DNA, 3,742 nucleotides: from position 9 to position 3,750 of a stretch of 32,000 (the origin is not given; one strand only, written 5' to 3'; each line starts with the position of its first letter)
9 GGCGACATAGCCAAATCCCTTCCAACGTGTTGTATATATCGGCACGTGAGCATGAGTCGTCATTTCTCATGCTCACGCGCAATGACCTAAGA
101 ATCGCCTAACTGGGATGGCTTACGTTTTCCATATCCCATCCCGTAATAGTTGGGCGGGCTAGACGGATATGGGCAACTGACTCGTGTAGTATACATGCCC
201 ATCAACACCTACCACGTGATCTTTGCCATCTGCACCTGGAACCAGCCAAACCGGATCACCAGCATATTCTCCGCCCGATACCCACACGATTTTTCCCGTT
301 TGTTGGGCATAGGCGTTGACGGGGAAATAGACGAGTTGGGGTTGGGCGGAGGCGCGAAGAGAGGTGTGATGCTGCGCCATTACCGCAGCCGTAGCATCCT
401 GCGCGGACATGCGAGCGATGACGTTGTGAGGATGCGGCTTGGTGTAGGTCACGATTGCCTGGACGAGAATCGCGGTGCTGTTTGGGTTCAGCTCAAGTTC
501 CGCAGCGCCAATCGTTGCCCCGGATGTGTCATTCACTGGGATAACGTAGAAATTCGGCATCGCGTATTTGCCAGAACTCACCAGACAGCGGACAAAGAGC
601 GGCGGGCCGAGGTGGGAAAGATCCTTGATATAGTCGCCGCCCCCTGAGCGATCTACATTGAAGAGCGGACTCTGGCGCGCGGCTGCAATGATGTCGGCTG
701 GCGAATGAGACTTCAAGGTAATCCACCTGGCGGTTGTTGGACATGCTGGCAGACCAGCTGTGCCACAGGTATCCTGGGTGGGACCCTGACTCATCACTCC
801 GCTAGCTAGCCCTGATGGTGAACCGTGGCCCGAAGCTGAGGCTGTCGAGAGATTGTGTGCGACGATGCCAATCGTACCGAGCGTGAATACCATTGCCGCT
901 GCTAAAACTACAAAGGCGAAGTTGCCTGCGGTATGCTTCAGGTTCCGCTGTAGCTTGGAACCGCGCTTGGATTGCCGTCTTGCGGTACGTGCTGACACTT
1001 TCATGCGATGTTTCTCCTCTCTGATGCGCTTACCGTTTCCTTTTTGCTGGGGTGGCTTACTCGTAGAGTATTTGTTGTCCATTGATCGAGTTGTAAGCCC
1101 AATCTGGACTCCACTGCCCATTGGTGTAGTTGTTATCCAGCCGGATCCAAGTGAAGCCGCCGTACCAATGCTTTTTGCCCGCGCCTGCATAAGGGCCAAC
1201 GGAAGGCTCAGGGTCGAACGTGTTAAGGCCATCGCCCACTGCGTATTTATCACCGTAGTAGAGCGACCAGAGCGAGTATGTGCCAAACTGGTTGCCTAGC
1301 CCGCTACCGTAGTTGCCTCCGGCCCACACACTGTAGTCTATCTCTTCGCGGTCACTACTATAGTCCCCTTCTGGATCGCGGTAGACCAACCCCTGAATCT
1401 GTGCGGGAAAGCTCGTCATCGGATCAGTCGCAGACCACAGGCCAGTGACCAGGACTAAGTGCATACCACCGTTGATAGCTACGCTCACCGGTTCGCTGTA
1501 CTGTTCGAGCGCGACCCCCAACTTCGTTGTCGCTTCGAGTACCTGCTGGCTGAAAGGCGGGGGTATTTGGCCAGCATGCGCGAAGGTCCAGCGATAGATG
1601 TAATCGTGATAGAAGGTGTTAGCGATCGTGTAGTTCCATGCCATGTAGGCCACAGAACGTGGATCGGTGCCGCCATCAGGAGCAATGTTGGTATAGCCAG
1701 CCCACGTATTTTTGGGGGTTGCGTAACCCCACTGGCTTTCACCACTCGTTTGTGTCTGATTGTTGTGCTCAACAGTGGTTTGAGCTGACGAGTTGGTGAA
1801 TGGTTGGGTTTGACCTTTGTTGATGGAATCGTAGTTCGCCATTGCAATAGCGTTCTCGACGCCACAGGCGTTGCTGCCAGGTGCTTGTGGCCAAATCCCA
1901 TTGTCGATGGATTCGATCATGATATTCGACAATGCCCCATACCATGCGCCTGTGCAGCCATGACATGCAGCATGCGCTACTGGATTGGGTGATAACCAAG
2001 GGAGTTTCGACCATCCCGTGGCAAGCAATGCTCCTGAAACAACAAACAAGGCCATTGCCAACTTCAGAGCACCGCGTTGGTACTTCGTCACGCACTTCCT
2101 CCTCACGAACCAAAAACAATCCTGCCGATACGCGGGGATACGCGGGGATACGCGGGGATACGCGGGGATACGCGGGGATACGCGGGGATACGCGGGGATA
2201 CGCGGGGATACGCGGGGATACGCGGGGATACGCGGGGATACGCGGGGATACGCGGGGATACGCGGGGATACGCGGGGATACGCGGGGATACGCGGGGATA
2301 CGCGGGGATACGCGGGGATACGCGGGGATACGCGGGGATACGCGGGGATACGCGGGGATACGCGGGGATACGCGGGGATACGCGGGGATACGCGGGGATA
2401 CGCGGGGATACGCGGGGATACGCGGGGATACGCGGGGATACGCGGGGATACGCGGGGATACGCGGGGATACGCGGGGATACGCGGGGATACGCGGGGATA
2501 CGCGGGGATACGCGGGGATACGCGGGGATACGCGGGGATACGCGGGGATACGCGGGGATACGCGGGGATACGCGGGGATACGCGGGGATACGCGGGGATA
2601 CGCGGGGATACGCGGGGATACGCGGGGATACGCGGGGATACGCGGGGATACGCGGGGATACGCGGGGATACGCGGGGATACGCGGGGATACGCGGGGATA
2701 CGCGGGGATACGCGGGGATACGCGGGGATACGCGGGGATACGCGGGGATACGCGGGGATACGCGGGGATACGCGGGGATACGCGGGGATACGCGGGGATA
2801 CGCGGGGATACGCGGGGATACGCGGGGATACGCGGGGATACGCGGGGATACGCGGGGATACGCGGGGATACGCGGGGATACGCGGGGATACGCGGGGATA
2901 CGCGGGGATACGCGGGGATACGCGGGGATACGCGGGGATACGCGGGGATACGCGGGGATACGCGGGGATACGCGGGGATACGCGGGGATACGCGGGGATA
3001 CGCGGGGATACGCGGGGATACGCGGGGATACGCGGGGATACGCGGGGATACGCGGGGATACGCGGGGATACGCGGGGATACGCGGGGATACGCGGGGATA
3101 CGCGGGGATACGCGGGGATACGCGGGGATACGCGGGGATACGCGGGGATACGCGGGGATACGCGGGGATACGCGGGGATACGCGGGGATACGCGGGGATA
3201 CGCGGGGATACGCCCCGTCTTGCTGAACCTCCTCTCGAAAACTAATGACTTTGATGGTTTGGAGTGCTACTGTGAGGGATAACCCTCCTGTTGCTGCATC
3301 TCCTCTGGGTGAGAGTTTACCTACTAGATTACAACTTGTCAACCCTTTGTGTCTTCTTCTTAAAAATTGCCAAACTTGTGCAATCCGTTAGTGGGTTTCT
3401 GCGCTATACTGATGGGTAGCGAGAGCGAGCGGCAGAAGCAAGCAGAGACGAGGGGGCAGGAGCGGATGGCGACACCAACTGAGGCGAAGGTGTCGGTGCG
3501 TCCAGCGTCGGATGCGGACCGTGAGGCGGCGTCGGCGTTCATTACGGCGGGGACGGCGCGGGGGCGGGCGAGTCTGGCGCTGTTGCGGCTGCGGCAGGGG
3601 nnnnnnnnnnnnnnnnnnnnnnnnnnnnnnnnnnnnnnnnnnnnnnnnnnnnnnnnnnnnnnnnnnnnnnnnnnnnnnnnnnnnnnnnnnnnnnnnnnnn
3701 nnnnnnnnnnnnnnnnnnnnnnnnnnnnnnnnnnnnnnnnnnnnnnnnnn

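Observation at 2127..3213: Error-free 10-bp x ~109-copy tandem array filling a divergent intergenic region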

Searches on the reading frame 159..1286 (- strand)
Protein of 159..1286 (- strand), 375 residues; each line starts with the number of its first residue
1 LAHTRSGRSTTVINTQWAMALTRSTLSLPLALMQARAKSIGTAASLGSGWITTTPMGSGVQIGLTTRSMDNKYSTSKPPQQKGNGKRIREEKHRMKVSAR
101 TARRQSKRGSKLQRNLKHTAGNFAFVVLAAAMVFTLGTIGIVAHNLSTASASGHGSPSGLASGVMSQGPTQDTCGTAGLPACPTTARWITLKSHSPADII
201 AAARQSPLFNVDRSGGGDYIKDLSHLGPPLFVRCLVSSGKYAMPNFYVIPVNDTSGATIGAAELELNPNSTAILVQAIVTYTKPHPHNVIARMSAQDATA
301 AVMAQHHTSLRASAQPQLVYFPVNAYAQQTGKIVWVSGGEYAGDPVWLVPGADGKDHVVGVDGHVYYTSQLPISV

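Call 6: search_protein_families(library=pfam, proteins=[window:159-1286:-], max_evalue=0.01)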
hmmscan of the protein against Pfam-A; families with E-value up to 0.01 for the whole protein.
window:159-1286:- (375 aa): 1 family
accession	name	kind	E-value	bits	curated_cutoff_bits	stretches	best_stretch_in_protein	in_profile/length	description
PF09884.15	DUF2111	-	0.008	16.6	27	0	232-261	47-76/83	Uncharacterized protein conserved in archaea (DUF2111)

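Call 27: find_encoding_contigs(protein=window:159-1082:-, flank=10000, max_places=10)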
Protein window:159-1082:- (307 aa): 1 contig read that carries it; 1 place shown.
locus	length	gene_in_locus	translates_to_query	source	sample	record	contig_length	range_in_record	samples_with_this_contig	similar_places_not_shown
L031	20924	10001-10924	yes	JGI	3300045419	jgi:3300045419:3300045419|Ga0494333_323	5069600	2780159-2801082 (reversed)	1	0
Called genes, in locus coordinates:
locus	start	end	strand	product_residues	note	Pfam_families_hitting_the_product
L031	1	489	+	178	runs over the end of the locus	PF11026:DUF2721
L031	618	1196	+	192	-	PF00072:Response_reg, PF03861:ANTAR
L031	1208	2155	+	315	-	PF04468:PSP1, PF28472:PSP1_3rd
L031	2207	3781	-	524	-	PF13088:BNR_2 (faint), PF25852:DUF6242_C (faint), PF02012:BNR (faint)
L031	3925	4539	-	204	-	PF04542:Sigma70_r2, PF08281:Sigma70_r4_2, PF04545:Sigma70_r4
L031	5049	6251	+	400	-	PF00933:Glyco_hydro_3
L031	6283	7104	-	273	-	PF01209:Ubie_methyltran (weak), PF13489:Methyltransf_23, PF13847:Methyltransf_31, PF08241:Methyltransf_11, PF08242:Methyltransf_12, PF13649:Methyltransf_25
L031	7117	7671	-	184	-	PF00583:Acetyltransf_1, PF13673:Acetyltransf_10, PF13508:Acetyltransf_7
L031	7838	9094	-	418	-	-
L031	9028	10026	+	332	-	-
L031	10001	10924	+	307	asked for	-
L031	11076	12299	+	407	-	PF02012:BNR (faint), PF15902:Sortilin-Vps10 (faint)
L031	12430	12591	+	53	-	-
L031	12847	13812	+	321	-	-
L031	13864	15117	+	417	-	PF11104:PilM_2 (faint), PF02491:SHS2_FTSA, PF06723:MreB_Mbl, PF14450:FtsA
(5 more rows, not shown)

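Call 58: search_protein_families(library=ncbifam, proteins=[window:159-1082:-], max_evalue=1)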
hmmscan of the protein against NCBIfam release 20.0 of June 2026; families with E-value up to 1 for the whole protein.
window:159-1082:- (307 aa): 0 families

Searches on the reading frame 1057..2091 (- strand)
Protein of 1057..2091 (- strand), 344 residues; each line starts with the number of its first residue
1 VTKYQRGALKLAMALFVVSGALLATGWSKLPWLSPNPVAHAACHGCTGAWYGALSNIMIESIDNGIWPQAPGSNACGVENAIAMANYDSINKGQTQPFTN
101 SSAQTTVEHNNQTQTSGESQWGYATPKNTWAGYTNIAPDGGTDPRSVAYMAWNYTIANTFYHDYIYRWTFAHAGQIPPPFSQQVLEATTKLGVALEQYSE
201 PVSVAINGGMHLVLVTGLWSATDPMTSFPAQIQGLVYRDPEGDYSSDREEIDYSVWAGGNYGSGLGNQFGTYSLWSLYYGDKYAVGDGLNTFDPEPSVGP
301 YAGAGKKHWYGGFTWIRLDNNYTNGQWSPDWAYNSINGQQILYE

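Call 6: search_protein_families(library=pfam, proteins=[window:1057-2091:-], max_evalue=0.01)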
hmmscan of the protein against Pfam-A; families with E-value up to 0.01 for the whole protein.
window:1057-2091:- (344 aa): 0 families

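Call 11: find_encoding_contigs(protein=window:1057-2091:-, flank=10000, max_places=10)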
Protein window:1057-2091:- (344 aa): no gene with exactly this product is on record in the collection.

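Call 12: find_encoding_contigs(protein=window:1057-2055:-, flank=10000, max_places=10)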
Protein window:1057-2055:- (332 aa): 1 contig read that carries it; 1 place shown.
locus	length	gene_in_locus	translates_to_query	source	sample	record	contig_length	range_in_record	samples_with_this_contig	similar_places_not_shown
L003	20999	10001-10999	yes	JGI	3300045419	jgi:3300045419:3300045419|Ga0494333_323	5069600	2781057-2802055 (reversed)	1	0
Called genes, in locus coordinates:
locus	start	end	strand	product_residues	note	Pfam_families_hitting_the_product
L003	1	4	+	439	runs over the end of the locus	PF00089:Trypsin, PF13365:Trypsin_2, PF00595:PDZ (weak), PF13180:PDZ_2, PF14685:PDZ_Tricorn (weak), PF17820:PDZ_6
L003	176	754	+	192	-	PF03729:DUF308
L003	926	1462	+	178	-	PF11026:DUF2721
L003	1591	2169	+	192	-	PF00072:Response_reg, PF03861:ANTAR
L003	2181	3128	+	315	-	PF04468:PSP1, PF28472:PSP1_3rd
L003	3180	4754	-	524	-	PF13088:BNR_2 (faint), PF25852:DUF6242_C (faint), PF02012:BNR (faint)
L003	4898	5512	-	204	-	PF04542:Sigma70_r2, PF08281:Sigma70_r4_2, PF04545:Sigma70_r4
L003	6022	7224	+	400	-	PF00933:Glyco_hydro_3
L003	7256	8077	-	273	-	PF01209:Ubie_methyltran (weak), PF13489:Methyltransf_23, PF13847:Methyltransf_31, PF08241:Methyltransf_11, PF08242:Methyltransf_12, PF13649:Methyltransf_25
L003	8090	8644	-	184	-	PF00583:Acetyltransf_1, PF13673:Acetyltransf_10, PF13508:Acetyltransf_7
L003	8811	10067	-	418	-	-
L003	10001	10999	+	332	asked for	-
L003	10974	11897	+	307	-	-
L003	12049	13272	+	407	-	PF02012:BNR (faint), PF15902:Sortilin-Vps10 (faint)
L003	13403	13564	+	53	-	-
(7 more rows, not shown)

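Call 31: find_homologous_proteins(query=window:1057-2091:-)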
Query window:1057-2091:- (344 aa): 103 proteins with E <= 0.001 among 2529 candidates.
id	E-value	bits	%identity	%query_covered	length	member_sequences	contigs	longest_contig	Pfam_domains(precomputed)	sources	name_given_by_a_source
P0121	2.6e-196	670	100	83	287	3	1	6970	-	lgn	-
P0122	2.0e-134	466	64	99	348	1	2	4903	-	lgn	-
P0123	1.5e-132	460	65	99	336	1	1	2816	-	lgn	-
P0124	2.4e-128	446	62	99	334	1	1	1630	-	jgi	jgi:hypothetical protein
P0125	2.7e-122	426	60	98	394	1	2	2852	-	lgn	-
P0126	2.9e-118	413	68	83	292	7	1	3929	-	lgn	-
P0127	3.3e-104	367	53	99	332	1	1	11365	-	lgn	-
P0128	3.0e-103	364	53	99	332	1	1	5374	-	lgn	-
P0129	4.6e-103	363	53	99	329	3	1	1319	-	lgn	-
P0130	5.6e-103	363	66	75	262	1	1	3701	-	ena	-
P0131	2.9e-101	357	53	98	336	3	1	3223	-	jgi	jgi:hypothetical protein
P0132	4.9e-101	356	59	82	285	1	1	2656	-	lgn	-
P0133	1.0e-100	355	52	99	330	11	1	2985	-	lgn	-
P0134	8.4e-99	349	52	99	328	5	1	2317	-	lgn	-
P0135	1.0e-97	345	58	83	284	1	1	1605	-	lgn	-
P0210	1.7e-64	236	41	99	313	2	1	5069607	-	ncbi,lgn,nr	ncbi:MAG: hypothetical protein OJF49_002150 [Ktedonobacterales bacterium]|nr:MAG: hypothetical prote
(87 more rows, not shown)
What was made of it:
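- Family members are 190-394 aa long (call 31).
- Tried and rejected: The family is also Ktedonobacterales-wide (call 31).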

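Call 32: find_encoding_contigs(protein=P0121, flank=10000, max_places=10)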
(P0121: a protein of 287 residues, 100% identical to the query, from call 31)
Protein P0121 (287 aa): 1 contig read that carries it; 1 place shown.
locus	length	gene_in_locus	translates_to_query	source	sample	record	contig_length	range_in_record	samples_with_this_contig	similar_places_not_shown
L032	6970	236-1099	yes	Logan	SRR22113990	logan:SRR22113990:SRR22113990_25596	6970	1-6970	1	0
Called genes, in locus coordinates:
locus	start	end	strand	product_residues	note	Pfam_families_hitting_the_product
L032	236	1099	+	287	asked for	-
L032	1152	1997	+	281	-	-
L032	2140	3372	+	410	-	PF02012:BNR (faint), PF15902:Sortilin-Vps10 (faint)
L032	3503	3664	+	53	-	-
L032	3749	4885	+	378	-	-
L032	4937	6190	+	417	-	PF11104:PilM_2 (faint), PF02491:SHS2_FTSA, PF06723:MreB_Mbl, PF14450:FtsA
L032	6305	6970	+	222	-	?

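Call 35: find_encoding_contigs(protein=P0210, flank=10000, max_places=4)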
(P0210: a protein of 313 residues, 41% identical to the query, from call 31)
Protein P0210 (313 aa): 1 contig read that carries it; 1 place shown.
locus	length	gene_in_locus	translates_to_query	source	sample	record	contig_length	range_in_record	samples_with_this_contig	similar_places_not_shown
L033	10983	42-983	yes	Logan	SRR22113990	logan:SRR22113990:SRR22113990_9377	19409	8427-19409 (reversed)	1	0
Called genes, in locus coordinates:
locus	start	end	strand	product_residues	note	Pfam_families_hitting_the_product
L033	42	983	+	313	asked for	-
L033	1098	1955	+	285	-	-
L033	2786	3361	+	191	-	-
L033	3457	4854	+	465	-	PF00890:FAD_binding_2 (faint), PF01134:GIDA (weak), PF01494:FAD_binding_3 (faint), PF07992:Pyr_redox_2, PF13450:NAD_binding_8 (faint), PF13738:Pyr_redox_3 (weak), PF00070:Pyr_redox, PF02852:Pyr_redox_dim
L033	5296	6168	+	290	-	PF02498:Bro-N (weak)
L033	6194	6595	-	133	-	PF04075:F420H2_quin_red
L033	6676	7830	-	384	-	PF12679:ABC2_membrane_2, PF12698:ABC2_membrane_3, PF01061:ABC2_membrane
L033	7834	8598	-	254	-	PF00005:ABC_tran, PF13304:AAA_21 (weak)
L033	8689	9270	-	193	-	PF00440:TetR_N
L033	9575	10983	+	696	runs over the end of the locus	PF01590:GAF, PF13185:GAF_2 (weak), PF00989:PAS, PF08448:PAS_4, PF13426:PAS_9, PF13596:PAS_10 (weak), PF00512:HisKA, PF02518:HATPase_c, +1 more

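Call 36: find_encoding_contigs(protein=P0122, flank=10000, max_places=4)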
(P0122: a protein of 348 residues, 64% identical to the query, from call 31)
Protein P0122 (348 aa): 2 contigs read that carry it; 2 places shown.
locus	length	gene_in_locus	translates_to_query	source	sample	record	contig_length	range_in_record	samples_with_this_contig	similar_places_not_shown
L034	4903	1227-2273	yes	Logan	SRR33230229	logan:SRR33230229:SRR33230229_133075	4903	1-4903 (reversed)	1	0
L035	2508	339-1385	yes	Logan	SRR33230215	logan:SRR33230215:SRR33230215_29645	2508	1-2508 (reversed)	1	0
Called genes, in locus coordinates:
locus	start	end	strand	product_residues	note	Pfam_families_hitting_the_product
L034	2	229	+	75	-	?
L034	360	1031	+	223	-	PF00196:GerE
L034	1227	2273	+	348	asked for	-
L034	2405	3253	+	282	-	-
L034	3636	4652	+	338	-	PF15902:Sortilin-Vps10 (faint), PF02012:BNR (faint)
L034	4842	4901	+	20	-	?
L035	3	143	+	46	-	?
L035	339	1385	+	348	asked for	-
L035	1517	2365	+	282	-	-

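Call 57: search_solved_structures(query=window:1057-2091:-, max_evalue=1)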
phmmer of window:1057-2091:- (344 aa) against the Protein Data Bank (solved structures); distinct sequences matched with E-value up to 1: 2.
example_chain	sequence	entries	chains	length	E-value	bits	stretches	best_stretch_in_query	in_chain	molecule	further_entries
8s6p_A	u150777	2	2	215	0.12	14.4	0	165-206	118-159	TRP_18 F116W (R0) | TRP_18 F116W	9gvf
5h81_A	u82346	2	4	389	0.35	12.9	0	286-328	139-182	heteroyohimbine synthase THAS2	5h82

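Call 58: search_protein_families(library=ncbifam, proteins=[window:1057-2091:-], max_evalue=1)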
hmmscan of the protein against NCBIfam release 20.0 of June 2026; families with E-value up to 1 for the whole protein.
window:1057-2091:- (344 aa): 0 families

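Call 64: predict_structure(alignment_id=A1)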
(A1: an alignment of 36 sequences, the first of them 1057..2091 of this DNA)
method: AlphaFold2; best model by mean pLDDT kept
length: 344 residues; sequences in the alignment: 36
mean_pLDDT: 87.8   pTM: 0.84
mean pLDDT of the five models: 87.8, 87.0, 84.2, 82.9, 79.9
residues with pLDDT >= 90: 211; 70-90: 103; 50-70: 15; < 50: 15
segments of 3 or more residues with pLDDT < 50: 29-40, 266-268
pLDDT, mean of each block of 10 residues (from residue 1): 91 94 66 44 79 94 86 85 96 95 91 84 88 85 88 94 96 94 98 97 94 96 98 95 86 91 59 90 92 86 79 95 87 95 79
secondary structure, 60 per line:
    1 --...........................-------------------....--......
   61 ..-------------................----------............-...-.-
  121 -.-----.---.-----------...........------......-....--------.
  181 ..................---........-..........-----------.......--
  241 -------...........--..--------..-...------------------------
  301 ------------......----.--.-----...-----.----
elements in order: H3-29 E49-52 H55-62 H76-91 H102-113 H144-154 E161-166 H168-171 H180-198 E202-206 E211-220 E232-238 E248-252 H253-258 E313-318 E332-334

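Call 67: fold_search(model_id=the predicted structure, library=pdb)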
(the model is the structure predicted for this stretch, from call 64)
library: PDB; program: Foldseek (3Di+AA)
matches with E <= 10: 26; with E <= 0.001: 0
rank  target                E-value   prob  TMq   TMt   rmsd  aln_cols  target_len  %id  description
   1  1y08                  7.2e-02  0.41  0.20  0.23  11.2       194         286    9  Structure of the Streptococcal Endopeptidase IdeS, a Novel Cysteine Proteinase with Strict Specificity for IgG (released 2004-12-21)
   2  7oje_A                8.1e-02  0.41  0.21  0.20  11.8       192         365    7  Crystal structure of the covalent complex between Tribolium castaneum deubiquitinase ZUP and Ubiquitin-PA (released 2022-02-02)
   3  5xda_A                9.7e-02  0.44  0.23  0.16   8.4       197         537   10  Structural basis for Ufm1 recognition by UfSP (released 2018-02-28)
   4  9arc                  1.2e-01  0.21  0.26  0.21  17.1       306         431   12  Crystal Structure of C0362 (TDE_0362 [TDE0362] resi 205-647) (released 2024-11-27)
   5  7oje_C                1.3e-01  0.44  0.20  0.19  11.9       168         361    8  Crystal structure of the covalent complex between Tribolium castaneum deubiquitinase ZUP and Ubiquitin-PA (released 2022-02-02)
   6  2avw_D                1.5e-01  0.30  0.20  0.23  11.4       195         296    8  Crystal structure of monoclinic form of streptococcus Mac-1 (released 2006-02-28)
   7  9mdo                  2.8e-01  0.33  0.18  0.14  11.7       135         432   11  Crystal Structure of Y559A Prosegment Binding Loop Mutant of C0362 (TDE_0362 [TDE0362] resi 205-647) (released 2025-02-12)
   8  2au1                  3.6e-01  0.28  0.19  0.22   9.9       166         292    8  Crystal Structure of group A Streptococcus MAC-1 orthorhombic form (released 2006-02-28)
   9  2aim                  4.9e-01  0.21  0.26  0.39  14.5       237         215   12  CRUZAIN INHIBITED WITH BENZOYL-ARGININE-ALANINE-FLUOROMETHYLKETONE (released 1997-10-22)
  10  8sfg_B                9.3e-01  0.04  0.09  0.09   7.4        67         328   13  Crystal Structure of the Open Unbound Catalytically Inactive Makes Caterpillars Floppy-like (MCF) Effector from Vibrio (released 2024-06-05)
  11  8sfg_C                9.9e-01  0.05  0.08  0.08   5.9        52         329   13  Crystal Structure of the Open Unbound Catalytically Inactive Makes Caterpillars Floppy-like (MCF) Effector from Vibrio (released 2024-06-05)
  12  8sfg_D                1.1e+00  0.04  0.09  0.09   7.4        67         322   13  Crystal Structure of the Open Unbound Catalytically Inactive Makes Caterpillars Floppy-like (MCF) Effector from Vibrio (released 2024-06-05)
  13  6ii0_C                1.5e+00  0.03  0.09  0.10   7.4        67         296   13  Crystal structure of the Makes Caterpillars Floppy (MCF)-Like effector of Vibrio vulnificus MO6-24/O (released 2019-08-07)
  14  2z84                  1.8e+00  0.18  0.31  0.47   5.4       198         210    8  Insights from crystal and solution structures of mouse UfSP1 (released 2008-03-04)
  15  6ii0_A                2.3e+00  0.03  0.12  0.12   8.8       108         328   11  Crystal structure of the Makes Caterpillars Floppy (MCF)-Like effector of Vibrio vulnificus MO6-24/O (released 2019-08-07)
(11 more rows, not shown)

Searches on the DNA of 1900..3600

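Call 56: search_rna_families(source=window, start=1900, end=3600, threshold=evalue, max_evalue=1)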
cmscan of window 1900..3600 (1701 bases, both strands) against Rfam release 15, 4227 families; matches with E-value up to 1: 1.
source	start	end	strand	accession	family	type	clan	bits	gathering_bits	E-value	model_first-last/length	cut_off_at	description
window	2112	2175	+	RF02628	Hrs1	Gene; sRNA;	-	24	56.4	0.067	1-74/74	no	Hfq-regulated sRNA 1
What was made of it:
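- On Known RNA family (Rfam 15): The only match is Hrs1, at 24 bits against a gathering score of 56.4, E 0.067 (call 56).
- There is no Rfam match (call 56).
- Tried and rejected: No match (call 56).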

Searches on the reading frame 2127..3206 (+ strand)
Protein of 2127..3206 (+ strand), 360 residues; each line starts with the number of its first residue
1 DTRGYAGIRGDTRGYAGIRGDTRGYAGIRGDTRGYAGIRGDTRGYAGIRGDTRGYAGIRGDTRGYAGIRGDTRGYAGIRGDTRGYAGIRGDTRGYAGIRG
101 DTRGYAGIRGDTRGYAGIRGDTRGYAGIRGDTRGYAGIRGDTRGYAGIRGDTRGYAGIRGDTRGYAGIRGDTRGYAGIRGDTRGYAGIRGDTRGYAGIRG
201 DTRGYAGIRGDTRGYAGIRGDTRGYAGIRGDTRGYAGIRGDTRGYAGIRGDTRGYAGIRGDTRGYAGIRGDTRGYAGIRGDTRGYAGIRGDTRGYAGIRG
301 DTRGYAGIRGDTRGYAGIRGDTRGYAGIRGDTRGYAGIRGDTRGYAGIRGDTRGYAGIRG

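Call 80: search_protein_representatives(protein=window:2127-3206:+)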
Query: 360 residues. Proteins with E-value up to 0.001 (for the whole library): 1517; up to 1e-10: 198; up to 1e-30: 7. The best 150 are listed.
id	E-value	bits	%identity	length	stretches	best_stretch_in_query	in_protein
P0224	1.7e-107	375.7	36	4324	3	6-354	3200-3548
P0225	5.8e-83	294.9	66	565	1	70-337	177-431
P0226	9.3e-43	162.5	26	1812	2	8-345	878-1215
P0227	3.6e-41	157.3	16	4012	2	30-338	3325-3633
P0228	9.7e-39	149.3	27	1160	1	40-337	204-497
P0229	5.0e-33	130.5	50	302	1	115-267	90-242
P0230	3.5e-31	124.4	45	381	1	96-265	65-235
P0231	4.6e-30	120.7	19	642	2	98-268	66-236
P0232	1.4e-29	119.1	30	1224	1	8-344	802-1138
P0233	3.2e-29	117.9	24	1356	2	13-345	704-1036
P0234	4.5e-29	117.4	27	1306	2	43-328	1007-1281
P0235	7.4e-29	116.7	28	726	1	31-338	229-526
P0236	4.0e-27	111.0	25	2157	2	53-335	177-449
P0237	7.8e-27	110.1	24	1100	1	11-341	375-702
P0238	8.8e-27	109.9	26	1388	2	8-358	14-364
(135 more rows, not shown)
